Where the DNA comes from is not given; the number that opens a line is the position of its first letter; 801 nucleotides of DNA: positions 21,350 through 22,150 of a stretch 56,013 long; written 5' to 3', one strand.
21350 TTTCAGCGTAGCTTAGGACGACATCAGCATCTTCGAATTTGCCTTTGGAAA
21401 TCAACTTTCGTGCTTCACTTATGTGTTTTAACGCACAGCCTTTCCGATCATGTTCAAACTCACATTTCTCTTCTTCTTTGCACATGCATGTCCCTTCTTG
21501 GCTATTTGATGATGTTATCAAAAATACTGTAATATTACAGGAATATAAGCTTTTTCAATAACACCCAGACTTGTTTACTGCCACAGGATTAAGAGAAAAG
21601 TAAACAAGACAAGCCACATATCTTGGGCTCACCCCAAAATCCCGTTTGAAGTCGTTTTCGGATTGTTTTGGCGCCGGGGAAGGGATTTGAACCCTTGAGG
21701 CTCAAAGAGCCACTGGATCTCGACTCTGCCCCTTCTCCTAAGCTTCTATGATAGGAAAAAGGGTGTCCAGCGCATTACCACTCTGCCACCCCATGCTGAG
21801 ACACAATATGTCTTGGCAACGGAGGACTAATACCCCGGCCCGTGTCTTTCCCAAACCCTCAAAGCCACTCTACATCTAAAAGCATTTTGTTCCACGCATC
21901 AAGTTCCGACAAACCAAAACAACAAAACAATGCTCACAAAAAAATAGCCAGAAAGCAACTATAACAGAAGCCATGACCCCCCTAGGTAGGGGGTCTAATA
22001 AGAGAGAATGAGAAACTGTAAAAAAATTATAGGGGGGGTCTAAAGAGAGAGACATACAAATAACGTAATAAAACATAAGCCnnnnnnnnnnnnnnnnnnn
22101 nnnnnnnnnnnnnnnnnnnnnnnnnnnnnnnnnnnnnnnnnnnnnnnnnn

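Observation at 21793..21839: tRNA-Ser acceptor stem interrupted by a 44-nt insertion with no canonical BHB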

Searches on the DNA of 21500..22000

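Call 5: search_rna_families(source=window, start=21500, end=22000, threshold=evalue, max_evalue=10, show_alignments=3)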
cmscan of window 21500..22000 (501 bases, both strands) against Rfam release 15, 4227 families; matches with E-value up to 10: 4.
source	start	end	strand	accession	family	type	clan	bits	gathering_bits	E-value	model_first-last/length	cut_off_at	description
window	21675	21718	+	RF04351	Plastid-psbl-rps4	Cis-reg;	-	18.7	68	0.27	1-53/53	no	Plastid-psbl-rps4 3UTR RNA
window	21680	21697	-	RF00005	tRNA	Gene; tRNA;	CL00001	13.7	29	7.6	46-63/71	no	tRNA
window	21822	21942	-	RF01881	Xist_exon4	Gene; lncRNA;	-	11.4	100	5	1-126/126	no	X-chromosome inactivation gene exon 4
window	21517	21633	-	RF00114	S15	Cis-reg; leader;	CL00121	10.9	39.5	7.1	1-117/117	no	Ribosomal S15 leader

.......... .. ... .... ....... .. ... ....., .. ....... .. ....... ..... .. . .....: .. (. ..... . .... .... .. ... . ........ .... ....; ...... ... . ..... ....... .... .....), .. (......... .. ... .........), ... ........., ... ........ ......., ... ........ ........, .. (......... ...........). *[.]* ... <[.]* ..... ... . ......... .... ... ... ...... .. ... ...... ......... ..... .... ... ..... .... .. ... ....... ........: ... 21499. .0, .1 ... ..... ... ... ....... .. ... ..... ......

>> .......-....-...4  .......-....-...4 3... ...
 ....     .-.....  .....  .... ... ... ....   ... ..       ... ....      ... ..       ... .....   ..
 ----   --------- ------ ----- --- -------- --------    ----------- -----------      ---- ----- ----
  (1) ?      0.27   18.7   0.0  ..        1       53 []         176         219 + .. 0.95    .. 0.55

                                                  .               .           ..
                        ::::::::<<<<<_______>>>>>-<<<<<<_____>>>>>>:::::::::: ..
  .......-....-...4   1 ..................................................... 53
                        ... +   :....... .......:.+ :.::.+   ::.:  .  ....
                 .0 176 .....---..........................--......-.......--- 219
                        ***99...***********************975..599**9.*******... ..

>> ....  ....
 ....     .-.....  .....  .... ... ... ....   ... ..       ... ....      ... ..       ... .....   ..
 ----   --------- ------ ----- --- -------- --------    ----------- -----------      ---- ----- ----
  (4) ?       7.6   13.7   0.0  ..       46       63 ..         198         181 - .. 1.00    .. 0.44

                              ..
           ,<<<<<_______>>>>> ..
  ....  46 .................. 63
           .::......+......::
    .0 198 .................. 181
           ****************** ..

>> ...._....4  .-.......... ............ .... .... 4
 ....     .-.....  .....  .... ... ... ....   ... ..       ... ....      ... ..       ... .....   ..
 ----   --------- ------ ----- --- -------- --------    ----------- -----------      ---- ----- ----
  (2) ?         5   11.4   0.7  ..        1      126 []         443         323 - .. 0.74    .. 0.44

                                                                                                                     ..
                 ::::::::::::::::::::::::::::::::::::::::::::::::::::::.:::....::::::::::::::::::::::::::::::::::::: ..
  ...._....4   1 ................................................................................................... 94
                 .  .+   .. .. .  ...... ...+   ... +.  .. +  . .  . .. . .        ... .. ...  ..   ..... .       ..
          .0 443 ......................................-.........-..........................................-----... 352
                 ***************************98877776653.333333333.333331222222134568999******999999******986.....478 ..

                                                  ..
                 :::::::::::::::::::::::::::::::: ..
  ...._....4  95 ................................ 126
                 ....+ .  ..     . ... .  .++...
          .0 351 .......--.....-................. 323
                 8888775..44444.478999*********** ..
